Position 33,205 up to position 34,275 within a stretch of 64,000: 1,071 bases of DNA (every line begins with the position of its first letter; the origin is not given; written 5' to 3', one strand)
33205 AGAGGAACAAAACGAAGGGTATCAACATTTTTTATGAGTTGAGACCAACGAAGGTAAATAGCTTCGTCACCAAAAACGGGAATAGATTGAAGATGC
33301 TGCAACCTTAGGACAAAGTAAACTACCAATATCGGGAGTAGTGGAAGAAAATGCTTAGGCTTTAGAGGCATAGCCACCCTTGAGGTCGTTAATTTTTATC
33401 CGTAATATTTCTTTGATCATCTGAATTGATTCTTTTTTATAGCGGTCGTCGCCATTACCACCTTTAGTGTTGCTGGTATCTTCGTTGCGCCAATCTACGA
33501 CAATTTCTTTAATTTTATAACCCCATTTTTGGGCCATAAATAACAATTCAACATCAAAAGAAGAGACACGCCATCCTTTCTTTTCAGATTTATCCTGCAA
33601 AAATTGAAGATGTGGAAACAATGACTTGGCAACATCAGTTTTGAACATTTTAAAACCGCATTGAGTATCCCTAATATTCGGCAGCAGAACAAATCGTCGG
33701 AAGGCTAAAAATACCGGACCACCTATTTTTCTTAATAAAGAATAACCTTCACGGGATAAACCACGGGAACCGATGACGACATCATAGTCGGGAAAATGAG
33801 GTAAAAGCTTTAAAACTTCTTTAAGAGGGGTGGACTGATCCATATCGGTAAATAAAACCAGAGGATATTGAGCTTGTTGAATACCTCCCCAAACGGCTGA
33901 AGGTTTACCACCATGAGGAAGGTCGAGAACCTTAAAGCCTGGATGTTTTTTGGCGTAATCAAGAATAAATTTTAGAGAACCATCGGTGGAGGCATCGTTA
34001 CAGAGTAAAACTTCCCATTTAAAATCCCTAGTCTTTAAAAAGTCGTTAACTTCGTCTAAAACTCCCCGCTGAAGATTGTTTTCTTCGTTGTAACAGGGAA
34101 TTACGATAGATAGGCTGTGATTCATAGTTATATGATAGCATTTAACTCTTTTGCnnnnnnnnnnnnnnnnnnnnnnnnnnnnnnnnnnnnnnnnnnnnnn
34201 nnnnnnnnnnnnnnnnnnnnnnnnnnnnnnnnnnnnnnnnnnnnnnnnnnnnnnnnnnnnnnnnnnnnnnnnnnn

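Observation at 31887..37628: Two ArnC/ArnT-like modules: DPM1-type lipid-P-sugar synthases flanking a tandem pair of GT-C-like membrane proteins, next to an ArnT-like transferase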

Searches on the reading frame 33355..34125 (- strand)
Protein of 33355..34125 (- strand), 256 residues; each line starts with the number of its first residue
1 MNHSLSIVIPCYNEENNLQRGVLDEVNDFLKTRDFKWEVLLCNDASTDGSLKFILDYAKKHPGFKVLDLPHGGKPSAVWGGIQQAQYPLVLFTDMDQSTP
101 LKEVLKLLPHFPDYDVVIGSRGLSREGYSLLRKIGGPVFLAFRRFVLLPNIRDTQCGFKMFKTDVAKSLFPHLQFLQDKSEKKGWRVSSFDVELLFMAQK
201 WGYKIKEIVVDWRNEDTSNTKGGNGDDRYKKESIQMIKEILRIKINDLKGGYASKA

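Call 4: search_protein_families(library=pfam, proteins=[window:33355-34125:-], max_evalue=0.01)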
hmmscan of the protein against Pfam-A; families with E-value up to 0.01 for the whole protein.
window:33355-34125:- (256 aa): 2 families
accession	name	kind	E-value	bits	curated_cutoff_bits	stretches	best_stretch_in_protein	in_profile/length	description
PF00535.33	Glycos_transf_2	-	3.9e-22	79.4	23.3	1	6-170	1-168/168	Glycosyl transferase family 2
PF13641.12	Glyco_tranf_2_3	-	0.0011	19.5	27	1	4-121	2-123/230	Glycosyltransferase like family 2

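Call 5: search_protein_families(library=ncbifam, proteins=[window:33355-34125:-], max_evalue=0.01)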
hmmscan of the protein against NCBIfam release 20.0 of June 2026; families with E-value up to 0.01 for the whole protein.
window:33355-34125:- (256 aa): 15 families
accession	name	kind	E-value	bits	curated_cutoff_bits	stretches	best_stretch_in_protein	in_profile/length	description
NF007482.0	PRK10073.1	equivalog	4.4e-11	42.4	423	1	3-98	6-97/334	glycosyltransferase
TIGR03937.1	PgaC_IcaA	equivalog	5e-11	42.2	422.3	1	4-97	46-136/407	poly-beta-1,6-N-acetyl-D-glucosamine synthase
NF047588.1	GlcsyltransPgfSStrep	equivalog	1.1e-10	41.3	500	1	5-163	3-161/308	glycosyltransferase PgfS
NF041391.1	DPhHxTase_Halo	equivalog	4.3e-10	38.9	375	1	11-215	3-186/213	dolichyl-phosphate hexose transferase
NF007986.1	PRK10714.1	equivalog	7.9e-10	38.2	529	1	4-135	7-138/316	undecaprenyl-phosphate 4-deoxy-4-formamido-L-arabinose transferase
NF038302.1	EPS_HpsE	equivalog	8.7e-10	38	300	1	5-98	3-98/307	hormogonium polysaccharide biosynthesis glycosyltransferase HpsE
NF041875.1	EPS_EpsD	equivalog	5.5e-07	29.3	370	1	5-100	1-93/325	exopolysaccharide biosynthesis glycosyltransferase EpsD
TIGR04283.1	glyco_like_mftF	equivalog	1.3e-06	28.2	182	1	5-100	1-86/221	TIGR04283 family arsenosugar biosynthesis glycosyltransferase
NF053739.1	GlytfEpsEBac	equivalog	3.6e-06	26.2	450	1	5-62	3-56/265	glycosyltransferase EpsE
TIGR04182.1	glyco_TIGR04182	equivalog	4.6e-06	26.2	325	1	6-169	3-159/293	S-layer glycoprotein N-glycosyltransferase AglJ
TIGR03965.1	mycofact_glyco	equivalog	0.00035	19.6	280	1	3-118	74-186/467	mycofactocin biosynthesis glycosyltransferase MftF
NF047683.1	TeichurnBiosyTuaG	equivalog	0.00039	20.2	400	1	4-99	7-99/252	teichuronic acid biosynthesis protein TuaG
NF010496.0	PRK13915.1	equivalog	0.00044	19.4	262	1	3-102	31-132/307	glucosyl-3-phosphoglycerate synthase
NF038299.1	EPS_HpsN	equivalog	0.00082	18.4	425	1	4-98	2-93/317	hormogonium polysaccharide biosynthesis glycosyltransferase HpsN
TIGR04242.1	nodulat_NodC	equivalog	0.0041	16.1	550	1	4-112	49-157/395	chitooligosaccharide synthase NodC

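Call 14: search_solved_structures(query=window:33355-34125:-, max_evalue=0.001, show_alignments=3)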
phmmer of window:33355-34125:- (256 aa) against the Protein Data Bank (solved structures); distinct sequences matched with E-value up to 0.001: 13.
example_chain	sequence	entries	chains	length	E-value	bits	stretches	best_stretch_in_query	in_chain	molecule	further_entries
5ekp_C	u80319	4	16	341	5.4e-12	48.9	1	4-203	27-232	Uncharacterized glycosyltransferase sll0501 | Glycosyltransferase sll0501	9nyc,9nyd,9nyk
9nye_A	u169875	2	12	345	5.5e-12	48.9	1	4-203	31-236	Glycosyltransferase sll0501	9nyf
5eke_A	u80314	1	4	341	5.7e-12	48.8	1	4-203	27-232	Uncharacterized glycosyltransferase sll0501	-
5mlz_A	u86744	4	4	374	3.8e-07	33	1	4-165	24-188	Dolichol monophosphate mannose synthase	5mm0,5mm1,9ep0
9bhc_C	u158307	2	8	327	4.8e-07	32.7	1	5-139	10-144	Undecaprenyl-phosphate 4-deoxy-4-formamido-L-arabinose transferase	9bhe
8vxh_A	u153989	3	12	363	6.1e-07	32.3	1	5-139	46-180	Undecaprenyl-phosphate 4-deoxy-4-formamido-L-arabinose transferase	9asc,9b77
9hwj_A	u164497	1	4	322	2.9e-06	30.1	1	5-126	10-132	Undecaprenyl-phosphate 4-deoxy-4-formamido-L-arabinose transferase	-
5hea_A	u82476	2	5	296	1e-05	28.4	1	5-97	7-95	Putative glycosyltransferase (GalT1)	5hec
5tze_C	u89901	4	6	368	0.00011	25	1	5-127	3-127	Glycosyl transferase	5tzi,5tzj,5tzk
6yv7_B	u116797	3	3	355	0.00014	24.6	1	5-105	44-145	Glycosyl transferase, family 2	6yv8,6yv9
6yv7_A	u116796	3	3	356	0.00015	24.5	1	5-105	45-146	Glycosyl transferase, family 2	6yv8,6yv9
5tz8_A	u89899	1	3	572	0.00023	23.9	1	5-113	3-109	Glycosyl transferase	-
3bcv_A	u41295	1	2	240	0.00028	23.6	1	5-97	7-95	Putative glycosyltransferase protein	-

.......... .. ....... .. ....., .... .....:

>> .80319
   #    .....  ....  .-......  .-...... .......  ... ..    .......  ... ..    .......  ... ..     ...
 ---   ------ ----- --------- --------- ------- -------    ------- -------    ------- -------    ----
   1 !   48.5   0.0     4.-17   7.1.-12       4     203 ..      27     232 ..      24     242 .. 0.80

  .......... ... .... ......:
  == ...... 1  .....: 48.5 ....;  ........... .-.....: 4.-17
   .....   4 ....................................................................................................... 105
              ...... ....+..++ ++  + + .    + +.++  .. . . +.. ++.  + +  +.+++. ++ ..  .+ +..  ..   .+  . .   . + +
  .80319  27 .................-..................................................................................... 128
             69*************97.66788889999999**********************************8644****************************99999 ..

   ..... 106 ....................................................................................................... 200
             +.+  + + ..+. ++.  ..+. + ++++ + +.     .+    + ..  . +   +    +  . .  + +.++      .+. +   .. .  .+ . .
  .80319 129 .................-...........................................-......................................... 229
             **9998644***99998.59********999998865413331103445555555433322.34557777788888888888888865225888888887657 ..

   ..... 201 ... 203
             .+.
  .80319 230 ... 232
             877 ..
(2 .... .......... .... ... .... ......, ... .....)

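Call 26: find_homologous_proteins(query=window:33355-34125:-)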
Query window:33355-34125:- (256 aa): 6928 proteins with E <= 0.001 among 7416 candidates; the best 120 are listed.
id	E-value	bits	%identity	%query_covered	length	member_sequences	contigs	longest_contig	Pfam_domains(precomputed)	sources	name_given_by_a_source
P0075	2.9e-172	589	100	100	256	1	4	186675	PF00535.33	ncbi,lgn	-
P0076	1.1e-143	495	84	99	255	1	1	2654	PF00535.33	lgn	-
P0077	1.8e-140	485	84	98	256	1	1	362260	PF00535.33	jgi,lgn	jgi:dolichyl-phosphate beta-glucosyltransferase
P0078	9.5e-138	476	81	98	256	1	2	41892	PF00535.33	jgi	jgi:glycosyltransferase involved in cell wall biosynthesis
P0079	9.5e-138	476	80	98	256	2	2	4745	PF00535.33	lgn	-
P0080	5.1e-135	467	80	98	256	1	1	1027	PF10111.15,PF00535.33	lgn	-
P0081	3.5e-134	464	80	98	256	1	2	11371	PF00535.33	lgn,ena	-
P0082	7.5e-134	463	80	98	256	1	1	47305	PF00535.33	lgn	-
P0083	4.6e-128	444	76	98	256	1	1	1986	PF00535.33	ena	-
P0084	3.3e-127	441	74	98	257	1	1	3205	PF13641.13,PF00535.33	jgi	jgi:glycosyltransferase involved in cell wall biosynthesis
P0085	4.0e-127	441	77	97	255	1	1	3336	PF13641.13,PF00535.33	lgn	-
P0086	1.0e-126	440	74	98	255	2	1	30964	PF00535.33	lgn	-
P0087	4.9e-125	434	74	98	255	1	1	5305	PF13641.13,PF00535.33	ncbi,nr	ncbi:MAG: glycosyltransferase [Candidatus Shapirobacteria bacterium]|nr:glycosyltransferase [Candida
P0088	2.7e-124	432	74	100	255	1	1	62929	PF10111.15,PF13641.13,PF00535.33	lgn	-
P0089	2.8e-124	432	74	99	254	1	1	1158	PF13641.13,PF00535.33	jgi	jgi:dolichyl-phosphate beta-glucosyltransferase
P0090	2.9e-124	432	73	98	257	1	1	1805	PF13641.13,PF00535.33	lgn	-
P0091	4.7e-124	431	75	97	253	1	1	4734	PF00535.33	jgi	jgi:dolichyl-phosphate beta-glucosyltransferase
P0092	5.4e-124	431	75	99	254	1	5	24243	PF13641.13,PF00535.33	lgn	-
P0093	1.1e-123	430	74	97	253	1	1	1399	PF13641.13,PF00535.33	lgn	-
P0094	1.8e-123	429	74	98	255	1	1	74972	PF00535.33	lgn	-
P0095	2.8e-123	428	75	99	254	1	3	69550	PF13641.13,PF00535.33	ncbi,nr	ncbi:MAG: glycosyltransferase [Candidatus Shapirobacteria bacterium]|nr:glycosyltransferase [Candida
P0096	5.3e-123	428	73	98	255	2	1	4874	PF00535.33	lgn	-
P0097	5.5e-123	428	75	99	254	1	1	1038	PF13641.13,PF00535.33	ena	-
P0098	8.8e-123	427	74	98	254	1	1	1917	PF13641.13,PF00535.33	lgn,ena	-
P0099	9.9e-123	427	75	99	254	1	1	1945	PF13641.13,PF00535.33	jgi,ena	-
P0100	1.4e-122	426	75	97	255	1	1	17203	PF00535.33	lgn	-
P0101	4.4e-122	425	73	100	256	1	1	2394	PF13641.13,PF00535.33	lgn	-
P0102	5.5e-122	424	75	97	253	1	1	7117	PF00535.33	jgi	jgi:dolichyl-phosphate beta-glucosyltransferase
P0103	6.7e-122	424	73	98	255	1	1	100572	PF00535.33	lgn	-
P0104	6.8e-122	424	74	98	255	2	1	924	PF13641.13,PF00535.33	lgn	-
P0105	1.1e-121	423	73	100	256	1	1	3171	PF00535.33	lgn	-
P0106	1.4e-121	423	73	100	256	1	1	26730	PF00535.33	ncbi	-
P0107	1.6e-121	423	73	99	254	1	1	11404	PF13641.13,PF00535.33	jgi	jgi:glycosyltransferase involved in cell wall biosynthesis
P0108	1.7e-121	423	74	98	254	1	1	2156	PF13641.13,PF00535.33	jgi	jgi:glycosyltransferase involved in cell wall biosynthesis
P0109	1.9e-121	422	74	98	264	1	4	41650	PF13641.13,PF00535.33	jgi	-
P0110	6.9e-121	421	72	97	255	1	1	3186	PF13641.13,PF00535.33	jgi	-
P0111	7.1e-121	421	74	98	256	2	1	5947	PF13641.13,PF00535.33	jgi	jgi:glycosyltransferase involved in cell wall biosynthesis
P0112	1.2e-120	420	73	97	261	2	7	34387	PF00535.33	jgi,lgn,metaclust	metaclust:\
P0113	1.3e-120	420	73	98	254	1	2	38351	PF13641.13,PF00535.33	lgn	-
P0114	1.6e-120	419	71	99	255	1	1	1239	PF13641.13,PF00535.33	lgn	-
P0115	2.4e-120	419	72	99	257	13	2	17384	PF10111.15,PF13641.13,PF00535.33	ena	-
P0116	4.7e-120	418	71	98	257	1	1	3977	PF00535.33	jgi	jgi:dolichyl-phosphate beta-glucosyltransferase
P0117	4.7e-120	418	74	98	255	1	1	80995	PF13641.13,PF00535.33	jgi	jgi:glycosyltransferase involved in cell wall biosynthesis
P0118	5.3e-120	418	72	97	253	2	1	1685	PF00535.33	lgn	-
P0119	1.0e-119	417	72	99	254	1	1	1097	PF13641.13,PF00535.33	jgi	jgi:glycosyltransferase involved in cell wall biosynthesis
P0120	1.9e-119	416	73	100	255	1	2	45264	PF00535.33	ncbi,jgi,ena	ncbi:MAG: glycosyltransferase [Candidatus Shapirobacteria bacterium]|jgi:glycosyltransferase involve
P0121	2.3e-119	416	74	98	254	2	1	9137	PF13641.13,PF00535.33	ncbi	-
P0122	2.8e-119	415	71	98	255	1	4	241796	PF13641.13,PF00535.33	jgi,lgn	-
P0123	2.9e-119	415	71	98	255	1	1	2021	PF13641.13,PF00535.33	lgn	-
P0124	3.3e-119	415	72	100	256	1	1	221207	PF00535.33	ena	-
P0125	3.8e-119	415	72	98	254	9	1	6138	PF13641.13,PF00535.33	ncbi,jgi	-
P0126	4.4e-119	415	73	100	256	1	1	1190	PF00535.33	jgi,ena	-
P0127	4.4e-119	415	70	99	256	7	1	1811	PF10111.15,PF13641.13,PF00535.33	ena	-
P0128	4.8e-119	415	72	98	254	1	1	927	PF13641.13,PF00535.33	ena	-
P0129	5.0e-119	415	71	99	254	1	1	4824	PF00535.33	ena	-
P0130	5.9e-119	414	72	100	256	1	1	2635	PF10111.15,PF13641.13,PF00535.33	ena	-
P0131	8.5e-119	414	73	98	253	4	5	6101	PF13641.13,PF00535.33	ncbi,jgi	jgi:glycosyltransferase involved in cell wall biosynthesis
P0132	1.3e-118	413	71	97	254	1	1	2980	PF10111.15,PF00535.33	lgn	-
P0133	1.5e-118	413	71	98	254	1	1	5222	PF13641.13,PF00535.33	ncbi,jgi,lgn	-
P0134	1.6e-118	413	71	98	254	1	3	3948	PF00535.33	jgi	-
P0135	2.7e-118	412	71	98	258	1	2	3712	PF13641.13,PF00535.33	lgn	-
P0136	2.8e-118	412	72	100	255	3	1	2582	PF00535.33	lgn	-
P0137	2.8e-118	412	69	97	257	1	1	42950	PF00535.33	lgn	-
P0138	3.1e-118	412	70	99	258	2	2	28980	PF13641.13,PF00535.33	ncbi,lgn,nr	ncbi:MAG: glycosyltransferase [Candidatus Shapirobacteria bacterium]|nr:glycosyltransferase [Candida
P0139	3.3e-118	412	72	98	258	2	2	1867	PF00535.33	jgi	-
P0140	5.5e-118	411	71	98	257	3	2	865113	PF00535.33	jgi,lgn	jgi:glycosyltransferase involved in cell wall biosynthesis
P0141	5.8e-118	411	72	99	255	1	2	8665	PF13641.13,PF00535.33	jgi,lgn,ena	jgi:glycosyltransferase involved in cell wall biosynthesis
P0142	6.2e-118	411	72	100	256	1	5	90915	PF00535.33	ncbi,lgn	-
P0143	6.3e-118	411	71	97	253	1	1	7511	PF10111.15,PF00535.33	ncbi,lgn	-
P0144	6.8e-118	411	72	99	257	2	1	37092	PF13641.13,PF00535.33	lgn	-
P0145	1.0e-117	410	71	96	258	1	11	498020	PF00535.33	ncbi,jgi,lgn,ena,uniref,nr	ncbi:MAG: Glycosyl transferase family 2 [Candidatus Shapirobacteria bacterium GW2011_GWE1_38_10]|uni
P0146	1.2e-117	410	72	98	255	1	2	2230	PF00535.33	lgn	-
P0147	2.0e-117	409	70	98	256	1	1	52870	PF00535.33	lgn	-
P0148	2.0e-117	409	72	97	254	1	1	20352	PF00535.33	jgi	jgi:dolichyl-phosphate beta-glucosyltransferase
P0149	4.6e-117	408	71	97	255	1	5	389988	PF10111.15,PF00535.33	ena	-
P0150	4.9e-117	408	73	99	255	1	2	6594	PF13641.13,PF00535.33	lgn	-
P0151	5.2e-117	408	70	98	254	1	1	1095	PF13641.13,PF00535.33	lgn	-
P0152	6.3e-117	408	71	100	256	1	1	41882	PF13641.13,PF00535.33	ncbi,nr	ncbi:MAG: glycosyltransferase [Candidatus Shapirobacteria bacterium]|nr:glycosyltransferase [Candida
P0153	6.6e-117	408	70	100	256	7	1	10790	PF13641.13,PF00535.33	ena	-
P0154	7.8e-117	407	69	100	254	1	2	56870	PF13641.13,PF00535.33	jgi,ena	-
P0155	8.2e-117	407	70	98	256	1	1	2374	PF00535.33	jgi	jgi:dolichyl-phosphate beta-glucosyltransferase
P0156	9.7e-117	407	71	98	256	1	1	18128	PF13641.13,PF00535.33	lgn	-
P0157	1.1e-116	407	71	97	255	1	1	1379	PF00535.33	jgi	jgi:dolichyl-phosphate beta-glucosyltransferase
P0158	1.2e-116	407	71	100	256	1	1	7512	PF00535.33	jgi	jgi:glycosyltransferase involved in cell wall biosynthesis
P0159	1.2e-116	407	71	99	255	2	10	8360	PF00535.33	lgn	-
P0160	1.4e-116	407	71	100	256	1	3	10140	PF00535.33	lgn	-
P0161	2.3e-116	406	72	97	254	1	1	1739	PF13641.13,PF00535.33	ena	-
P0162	2.7e-116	406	71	100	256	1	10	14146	PF13641.13,PF00535.33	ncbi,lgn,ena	-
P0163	3.2e-116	405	71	98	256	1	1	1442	PF13641.13,PF00535.33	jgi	-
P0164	4.2e-116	405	71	97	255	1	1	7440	PF00535.33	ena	-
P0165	4.7e-116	405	70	99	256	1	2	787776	PF13641.13,PF00535.33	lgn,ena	-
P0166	5.3e-116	405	71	98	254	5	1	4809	PF13641.13,PF00535.33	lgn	-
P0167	5.5e-116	405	70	98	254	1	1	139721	PF13641.13,PF00535.33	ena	-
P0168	7.5e-116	404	68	99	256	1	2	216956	PF13641.13,PF00535.33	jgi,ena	-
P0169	7.6e-116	404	70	99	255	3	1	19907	PF13641.13,PF00535.33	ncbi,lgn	-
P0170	8.5e-116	404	71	97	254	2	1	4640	PF00535.33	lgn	-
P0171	1.1e-115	404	70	100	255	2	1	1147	PF13641.13,PF00535.33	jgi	jgi:glycosyltransferase involved in cell wall biosynthesis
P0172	1.5e-115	403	71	98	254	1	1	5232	PF13641.13,PF00535.33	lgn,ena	-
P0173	1.5e-115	403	71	98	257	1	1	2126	PF00535.33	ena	-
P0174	1.6e-115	403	71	100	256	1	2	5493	PF13641.13,PF00535.33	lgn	-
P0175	1.6e-115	403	71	100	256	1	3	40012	PF13641.13,PF00535.33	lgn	-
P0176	1.7e-115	403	71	100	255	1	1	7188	PF13641.13,PF00535.33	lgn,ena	-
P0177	2.0e-115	403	70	100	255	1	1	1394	PF13641.13,PF00535.33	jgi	jgi:dolichyl-phosphate beta-glucosyltransferase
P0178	2.0e-115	403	71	99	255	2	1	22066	PF00535.33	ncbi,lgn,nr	ncbi:MAG: glycosyltransferase [Candidatus Shapirobacteria bacterium]|nr:glycosyltransferase [Candida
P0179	2.1e-115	403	69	99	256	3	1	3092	PF13641.13,PF00535.33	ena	-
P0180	2.1e-115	403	70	100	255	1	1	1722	PF13641.13,PF00535.33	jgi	jgi:dolichyl-phosphate beta-glucosyltransferase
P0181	2.3e-115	403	71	98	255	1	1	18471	PF00535.33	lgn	-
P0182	2.4e-115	402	71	97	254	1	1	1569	PF13641.13,PF00535.33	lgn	-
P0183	2.7e-115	402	67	97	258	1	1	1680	PF13641.13,PF00535.33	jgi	jgi:cellulose synthase/poly-beta-1,6-N-acetylglucosamine synthase-like glycosyltransferase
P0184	3.4e-115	402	69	100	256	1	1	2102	PF13641.13,PF00535.33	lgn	-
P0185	3.5e-115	402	69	98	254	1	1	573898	PF13641.13,PF00535.33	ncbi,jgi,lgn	ncbi:MAG: glycosyltransferase [Candidatus Shapirobacteria bacterium]|jgi:glycosyltransferase involve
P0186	3.8e-115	402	72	98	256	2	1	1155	PF00535.33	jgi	-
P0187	5.2e-115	401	70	98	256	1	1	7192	PF00535.33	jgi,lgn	-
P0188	6.0e-115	401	70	97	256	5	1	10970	PF13641.13,PF00535.33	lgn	-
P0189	6.2e-115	401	69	100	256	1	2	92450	PF13641.13,PF00535.33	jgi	jgi:glycosyltransferase involved in cell wall biosynthesis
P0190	6.2e-115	401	70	98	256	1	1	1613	PF13641.13,PF00535.33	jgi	-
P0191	7.6e-115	401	72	98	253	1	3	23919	PF10111.15,PF13641.13,PF00535.33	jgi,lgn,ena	jgi:glycosyltransferase involved in cell wall biosynthesis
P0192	9.4e-115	401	70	98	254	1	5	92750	PF13641.13,PF00535.33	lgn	-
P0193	1.0e-114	400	69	98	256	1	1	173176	PF13641.13,PF00535.33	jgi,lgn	jgi:glycosyltransferase involved in cell wall biosynthesis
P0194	1.1e-114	400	69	98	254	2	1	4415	PF13641.13,PF00535.33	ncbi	-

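Call 47: predict_structure(alignment_id=A2)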
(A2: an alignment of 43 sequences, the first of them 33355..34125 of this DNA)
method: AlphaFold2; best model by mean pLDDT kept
length: 256 residues; sequences in the alignment: 43
mean_pLDDT: 88.1   pTM: 0.87
mean pLDDT of the five models: 88.1, 87.2, 85.7, 85.4, 85.1
residues with pLDDT >= 90: 160; 70-90: 69; 50-70: 25; < 50: 2
segments of 3 or more residues with pLDDT < 50: none
pLDDT, mean of each block of 10 residues (from residue 1): 90 92 96 97 94 98 97 90 98 89 97 96 72 80 90 88 97 84 64 94 96 67 66 85 92 80
secondary structure, 60 per line:
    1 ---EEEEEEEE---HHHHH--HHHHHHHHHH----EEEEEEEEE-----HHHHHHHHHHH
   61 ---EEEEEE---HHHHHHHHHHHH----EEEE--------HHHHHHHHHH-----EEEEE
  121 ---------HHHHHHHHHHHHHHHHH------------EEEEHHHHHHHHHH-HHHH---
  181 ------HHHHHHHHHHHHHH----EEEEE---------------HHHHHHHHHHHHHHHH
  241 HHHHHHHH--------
elements in order: E4-11 H15-19 H22-31 E36-44 H50-60 E64-69 H73-84 E89-92 H101-110 E116-120 H130-146 E159-162 H163-172 H174-177 H187-200 E205-209 H225-248
